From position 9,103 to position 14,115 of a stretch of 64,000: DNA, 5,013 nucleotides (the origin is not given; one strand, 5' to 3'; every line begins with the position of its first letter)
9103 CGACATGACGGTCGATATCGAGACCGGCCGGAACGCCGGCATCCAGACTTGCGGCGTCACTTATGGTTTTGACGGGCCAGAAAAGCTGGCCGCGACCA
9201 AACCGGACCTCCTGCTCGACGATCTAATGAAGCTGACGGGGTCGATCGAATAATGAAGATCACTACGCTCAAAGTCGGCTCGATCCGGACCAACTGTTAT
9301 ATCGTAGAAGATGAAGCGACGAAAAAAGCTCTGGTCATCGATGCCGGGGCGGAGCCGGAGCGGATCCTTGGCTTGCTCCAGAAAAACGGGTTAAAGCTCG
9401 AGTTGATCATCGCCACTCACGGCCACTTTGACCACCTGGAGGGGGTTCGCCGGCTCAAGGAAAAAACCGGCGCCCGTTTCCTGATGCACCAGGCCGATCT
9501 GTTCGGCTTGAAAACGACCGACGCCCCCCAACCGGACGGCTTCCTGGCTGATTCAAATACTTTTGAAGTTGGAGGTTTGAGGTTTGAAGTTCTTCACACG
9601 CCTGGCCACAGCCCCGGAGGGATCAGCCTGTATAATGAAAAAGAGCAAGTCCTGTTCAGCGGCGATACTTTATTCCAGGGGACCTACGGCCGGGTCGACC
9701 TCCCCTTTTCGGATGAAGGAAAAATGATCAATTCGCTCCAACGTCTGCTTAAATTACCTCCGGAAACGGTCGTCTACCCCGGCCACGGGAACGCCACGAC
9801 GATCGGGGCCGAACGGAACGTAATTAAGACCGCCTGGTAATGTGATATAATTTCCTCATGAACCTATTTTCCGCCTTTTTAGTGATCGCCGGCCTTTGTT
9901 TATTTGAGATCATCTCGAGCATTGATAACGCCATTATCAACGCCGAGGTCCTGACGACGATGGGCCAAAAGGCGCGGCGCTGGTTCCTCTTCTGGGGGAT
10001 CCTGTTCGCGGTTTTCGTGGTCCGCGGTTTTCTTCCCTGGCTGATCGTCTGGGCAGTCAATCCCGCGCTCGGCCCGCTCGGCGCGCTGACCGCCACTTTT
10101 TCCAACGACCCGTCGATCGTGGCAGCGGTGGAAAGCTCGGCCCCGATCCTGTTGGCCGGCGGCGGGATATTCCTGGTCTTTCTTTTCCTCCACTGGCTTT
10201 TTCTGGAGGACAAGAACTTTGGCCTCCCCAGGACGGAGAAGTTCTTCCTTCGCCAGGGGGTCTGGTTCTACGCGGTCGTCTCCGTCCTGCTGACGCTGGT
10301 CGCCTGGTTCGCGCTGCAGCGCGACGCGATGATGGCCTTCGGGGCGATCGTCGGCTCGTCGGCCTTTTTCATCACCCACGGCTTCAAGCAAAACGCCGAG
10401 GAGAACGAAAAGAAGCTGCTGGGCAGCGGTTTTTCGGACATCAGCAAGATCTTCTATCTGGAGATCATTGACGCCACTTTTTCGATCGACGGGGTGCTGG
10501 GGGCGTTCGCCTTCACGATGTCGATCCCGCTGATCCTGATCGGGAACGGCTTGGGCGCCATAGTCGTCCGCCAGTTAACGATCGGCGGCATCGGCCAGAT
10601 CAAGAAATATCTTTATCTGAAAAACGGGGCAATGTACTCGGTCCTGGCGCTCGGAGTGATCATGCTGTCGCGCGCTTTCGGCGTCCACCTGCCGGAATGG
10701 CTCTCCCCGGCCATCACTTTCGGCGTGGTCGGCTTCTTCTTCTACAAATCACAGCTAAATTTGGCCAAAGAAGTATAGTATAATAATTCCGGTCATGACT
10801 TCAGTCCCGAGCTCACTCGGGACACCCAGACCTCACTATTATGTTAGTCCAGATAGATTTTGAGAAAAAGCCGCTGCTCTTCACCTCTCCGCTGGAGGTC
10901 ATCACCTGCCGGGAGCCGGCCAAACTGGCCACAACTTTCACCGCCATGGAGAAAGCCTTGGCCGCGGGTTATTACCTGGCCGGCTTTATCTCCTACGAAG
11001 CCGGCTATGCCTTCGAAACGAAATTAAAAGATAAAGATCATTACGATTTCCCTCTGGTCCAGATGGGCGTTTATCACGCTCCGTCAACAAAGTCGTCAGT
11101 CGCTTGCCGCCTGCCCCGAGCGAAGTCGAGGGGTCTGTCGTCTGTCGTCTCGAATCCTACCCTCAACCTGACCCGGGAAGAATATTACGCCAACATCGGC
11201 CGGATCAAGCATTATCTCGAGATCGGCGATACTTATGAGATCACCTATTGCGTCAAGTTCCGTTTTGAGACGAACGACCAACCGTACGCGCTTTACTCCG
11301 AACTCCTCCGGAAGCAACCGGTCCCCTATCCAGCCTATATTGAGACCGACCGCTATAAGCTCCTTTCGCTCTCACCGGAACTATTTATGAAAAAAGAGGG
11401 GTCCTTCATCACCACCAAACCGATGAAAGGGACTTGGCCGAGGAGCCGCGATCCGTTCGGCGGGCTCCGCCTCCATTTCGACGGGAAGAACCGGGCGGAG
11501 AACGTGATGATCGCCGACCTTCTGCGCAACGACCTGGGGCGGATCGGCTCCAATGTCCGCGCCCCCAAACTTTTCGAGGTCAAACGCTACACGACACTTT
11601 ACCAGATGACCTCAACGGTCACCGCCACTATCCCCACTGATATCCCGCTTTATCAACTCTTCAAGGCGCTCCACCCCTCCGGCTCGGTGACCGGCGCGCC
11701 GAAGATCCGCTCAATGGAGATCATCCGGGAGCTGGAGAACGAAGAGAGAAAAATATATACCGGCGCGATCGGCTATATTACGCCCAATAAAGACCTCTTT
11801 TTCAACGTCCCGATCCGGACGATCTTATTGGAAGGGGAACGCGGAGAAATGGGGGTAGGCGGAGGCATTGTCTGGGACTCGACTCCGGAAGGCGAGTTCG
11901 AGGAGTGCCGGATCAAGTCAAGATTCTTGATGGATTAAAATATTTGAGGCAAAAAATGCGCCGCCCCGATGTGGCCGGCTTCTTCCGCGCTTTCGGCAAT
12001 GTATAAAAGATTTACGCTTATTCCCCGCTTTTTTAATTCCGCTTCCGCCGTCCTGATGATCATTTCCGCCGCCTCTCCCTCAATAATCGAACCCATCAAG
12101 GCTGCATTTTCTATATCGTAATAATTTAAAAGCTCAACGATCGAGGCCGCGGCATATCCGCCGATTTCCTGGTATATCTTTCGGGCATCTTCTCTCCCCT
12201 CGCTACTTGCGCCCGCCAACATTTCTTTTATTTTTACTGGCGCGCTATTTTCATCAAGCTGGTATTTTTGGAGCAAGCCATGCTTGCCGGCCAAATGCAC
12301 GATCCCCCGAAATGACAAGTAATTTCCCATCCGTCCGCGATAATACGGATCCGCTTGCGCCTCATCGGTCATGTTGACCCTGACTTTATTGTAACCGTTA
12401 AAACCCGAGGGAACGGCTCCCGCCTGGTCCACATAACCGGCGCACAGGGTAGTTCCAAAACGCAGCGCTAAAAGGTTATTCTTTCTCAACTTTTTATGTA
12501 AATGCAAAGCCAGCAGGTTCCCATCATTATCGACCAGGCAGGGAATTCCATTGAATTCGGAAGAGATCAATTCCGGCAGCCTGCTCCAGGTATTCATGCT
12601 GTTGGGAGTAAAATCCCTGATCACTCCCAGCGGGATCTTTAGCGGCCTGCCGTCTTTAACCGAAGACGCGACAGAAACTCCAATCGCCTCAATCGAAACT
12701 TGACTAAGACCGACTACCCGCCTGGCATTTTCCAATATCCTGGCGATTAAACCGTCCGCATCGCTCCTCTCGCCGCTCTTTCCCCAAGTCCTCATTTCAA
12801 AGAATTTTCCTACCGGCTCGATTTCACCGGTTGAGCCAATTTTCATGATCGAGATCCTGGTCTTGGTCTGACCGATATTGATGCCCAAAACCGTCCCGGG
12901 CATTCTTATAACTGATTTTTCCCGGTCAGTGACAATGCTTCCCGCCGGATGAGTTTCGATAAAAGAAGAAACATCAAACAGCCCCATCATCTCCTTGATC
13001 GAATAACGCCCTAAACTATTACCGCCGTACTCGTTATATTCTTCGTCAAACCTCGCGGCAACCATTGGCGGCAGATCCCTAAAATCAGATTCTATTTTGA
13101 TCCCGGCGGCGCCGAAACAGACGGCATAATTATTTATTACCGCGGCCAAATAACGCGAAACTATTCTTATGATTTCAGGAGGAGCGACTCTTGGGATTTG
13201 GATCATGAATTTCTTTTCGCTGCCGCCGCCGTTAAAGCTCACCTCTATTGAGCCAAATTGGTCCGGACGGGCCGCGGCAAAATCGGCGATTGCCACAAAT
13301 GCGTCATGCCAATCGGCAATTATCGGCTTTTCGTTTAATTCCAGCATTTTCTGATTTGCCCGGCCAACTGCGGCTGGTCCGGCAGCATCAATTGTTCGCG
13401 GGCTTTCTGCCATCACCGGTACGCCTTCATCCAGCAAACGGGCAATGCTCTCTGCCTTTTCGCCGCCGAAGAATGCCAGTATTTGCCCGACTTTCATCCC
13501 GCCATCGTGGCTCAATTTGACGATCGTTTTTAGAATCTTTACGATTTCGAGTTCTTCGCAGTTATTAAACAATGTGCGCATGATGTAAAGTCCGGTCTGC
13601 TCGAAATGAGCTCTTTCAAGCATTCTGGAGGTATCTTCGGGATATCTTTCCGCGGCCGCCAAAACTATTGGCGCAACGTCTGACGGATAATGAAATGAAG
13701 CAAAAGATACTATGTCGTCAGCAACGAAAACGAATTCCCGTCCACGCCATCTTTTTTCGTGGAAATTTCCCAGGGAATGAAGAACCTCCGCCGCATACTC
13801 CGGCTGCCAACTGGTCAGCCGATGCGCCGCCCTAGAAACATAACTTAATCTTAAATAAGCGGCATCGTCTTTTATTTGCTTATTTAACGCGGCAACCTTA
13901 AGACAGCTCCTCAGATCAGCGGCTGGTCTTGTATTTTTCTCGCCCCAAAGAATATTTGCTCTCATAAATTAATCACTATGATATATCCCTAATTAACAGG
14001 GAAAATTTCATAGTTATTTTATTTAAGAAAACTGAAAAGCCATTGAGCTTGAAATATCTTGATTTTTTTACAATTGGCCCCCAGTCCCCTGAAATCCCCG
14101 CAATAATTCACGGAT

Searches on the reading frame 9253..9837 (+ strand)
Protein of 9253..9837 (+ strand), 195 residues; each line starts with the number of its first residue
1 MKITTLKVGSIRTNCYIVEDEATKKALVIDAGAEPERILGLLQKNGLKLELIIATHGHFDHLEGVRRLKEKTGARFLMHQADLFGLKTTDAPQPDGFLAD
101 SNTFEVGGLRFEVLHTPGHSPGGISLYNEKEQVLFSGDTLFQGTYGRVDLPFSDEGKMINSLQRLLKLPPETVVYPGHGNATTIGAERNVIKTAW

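Call 50: search_solved_structures(query=window:9253-9837:+, show_alignments=2, max_evalue=1e-10)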
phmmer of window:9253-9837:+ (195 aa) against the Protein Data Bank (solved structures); distinct sequences matched with E-value up to 1e-10: 24.
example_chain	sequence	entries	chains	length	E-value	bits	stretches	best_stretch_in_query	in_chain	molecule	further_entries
2zwr_A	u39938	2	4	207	5.9e-36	127.3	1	2-188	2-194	Metallo-beta-lactamase superfamily protein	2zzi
7ev5_A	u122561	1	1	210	4.5e-33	117.9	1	6-188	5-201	Lactamase_B domain-containing protein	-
2xf4_A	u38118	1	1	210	3.6e-31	111.7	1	6-188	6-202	HYDROXYACYLGLUTATHIONE HYDROLASE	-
7l0b_A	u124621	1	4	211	4.4e-26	95.1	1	1-187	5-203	Hydroxyacylglutathione hydrolase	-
6sg9_FL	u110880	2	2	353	8.3e-22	81.1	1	108-190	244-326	mt-SAF20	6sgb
9hny_FL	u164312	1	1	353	1.2e-21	80.6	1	108-189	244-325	Metallo-beta-lactamase domain-containing protein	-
1xm8_A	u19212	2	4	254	3.6e-21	79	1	15-179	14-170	glyoxalase II | Putative hydroxyacylglutathione hydrolase 2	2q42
8ewo_A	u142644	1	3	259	5.3e-20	75.2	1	15-179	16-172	PA1813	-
9rhq_A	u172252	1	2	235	3.2e-19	72.7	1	13-179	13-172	Metallo-beta-lactamase family protein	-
8zbd_A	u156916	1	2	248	2.4e-18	69.8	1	10-179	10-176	MBL fold metallo-hydrolase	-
4ysb_A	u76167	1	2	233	3e-17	66.3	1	12-180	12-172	Metallo-beta-lactamase family protein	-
6rz0_A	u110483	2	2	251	1.5e-16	63.9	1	15-178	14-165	Hydroxyacylglutathione hydrolase GloB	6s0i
4ysk_A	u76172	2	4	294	2.6e-16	63.2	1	33-178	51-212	Beta-lactamase domain protein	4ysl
9g8t_A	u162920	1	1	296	4.6e-16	62.4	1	31-179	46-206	Metallo-beta-lactamase domain-containing protein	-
5ve3_B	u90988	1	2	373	5.6e-16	62.1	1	13-188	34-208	BpPRF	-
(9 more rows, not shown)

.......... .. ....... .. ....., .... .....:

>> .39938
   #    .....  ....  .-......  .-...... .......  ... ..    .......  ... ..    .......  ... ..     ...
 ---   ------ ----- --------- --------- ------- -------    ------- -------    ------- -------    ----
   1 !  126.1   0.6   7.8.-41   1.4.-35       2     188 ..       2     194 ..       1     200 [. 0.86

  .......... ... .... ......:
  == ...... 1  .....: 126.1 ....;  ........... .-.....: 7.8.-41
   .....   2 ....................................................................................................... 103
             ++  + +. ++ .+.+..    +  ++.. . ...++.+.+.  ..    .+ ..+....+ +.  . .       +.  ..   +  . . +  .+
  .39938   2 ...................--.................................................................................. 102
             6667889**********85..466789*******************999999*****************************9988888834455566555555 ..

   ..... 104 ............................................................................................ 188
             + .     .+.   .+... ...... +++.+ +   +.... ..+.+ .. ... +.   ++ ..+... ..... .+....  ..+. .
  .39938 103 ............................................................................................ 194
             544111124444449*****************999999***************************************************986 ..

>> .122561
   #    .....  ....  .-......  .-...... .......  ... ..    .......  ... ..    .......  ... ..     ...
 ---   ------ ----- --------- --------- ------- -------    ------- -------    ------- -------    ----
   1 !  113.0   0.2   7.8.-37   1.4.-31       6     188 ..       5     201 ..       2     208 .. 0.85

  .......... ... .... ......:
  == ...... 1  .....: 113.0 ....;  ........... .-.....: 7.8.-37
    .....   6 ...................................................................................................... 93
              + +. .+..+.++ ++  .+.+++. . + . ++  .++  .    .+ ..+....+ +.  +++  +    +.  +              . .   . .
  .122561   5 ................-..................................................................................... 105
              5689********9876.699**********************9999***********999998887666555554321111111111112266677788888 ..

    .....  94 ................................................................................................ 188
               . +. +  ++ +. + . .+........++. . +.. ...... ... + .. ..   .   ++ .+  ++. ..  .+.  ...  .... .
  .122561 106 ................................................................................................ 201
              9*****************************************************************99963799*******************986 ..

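Call 56: search_protein_families(library=pfam, proteins=[window:9253-9837:+])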
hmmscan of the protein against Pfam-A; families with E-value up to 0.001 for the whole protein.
window:9253-9837:+ (195 aa): 3 families
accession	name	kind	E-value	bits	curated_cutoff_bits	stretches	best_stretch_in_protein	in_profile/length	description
PF00753.33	Lactamase_B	-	1.1e-34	120.5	22.7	1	13-178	6-196/196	Metallo-beta-lactamase superfamily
PF12706.13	Lactamase_B_2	-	6.6e-06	26.3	27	1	43-139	25-143/200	Beta-lactamase superfamily domain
PF19583.5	ODP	-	0.00016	22.1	27.2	1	12-139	2-136/194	ODP family beta lactamase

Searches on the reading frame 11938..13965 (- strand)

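Call 87: search_protein_families(library=pfam, max_evalue=0.00001, proteins=[window:11938-13965:-])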
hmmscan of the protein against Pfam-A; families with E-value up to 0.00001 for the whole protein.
window:11938-13965:- (676 aa): 1 family
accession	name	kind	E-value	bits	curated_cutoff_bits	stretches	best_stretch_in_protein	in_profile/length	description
PF00480.26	ROK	-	1.6e-07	31.6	22.9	1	361-673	3-292/294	ROK family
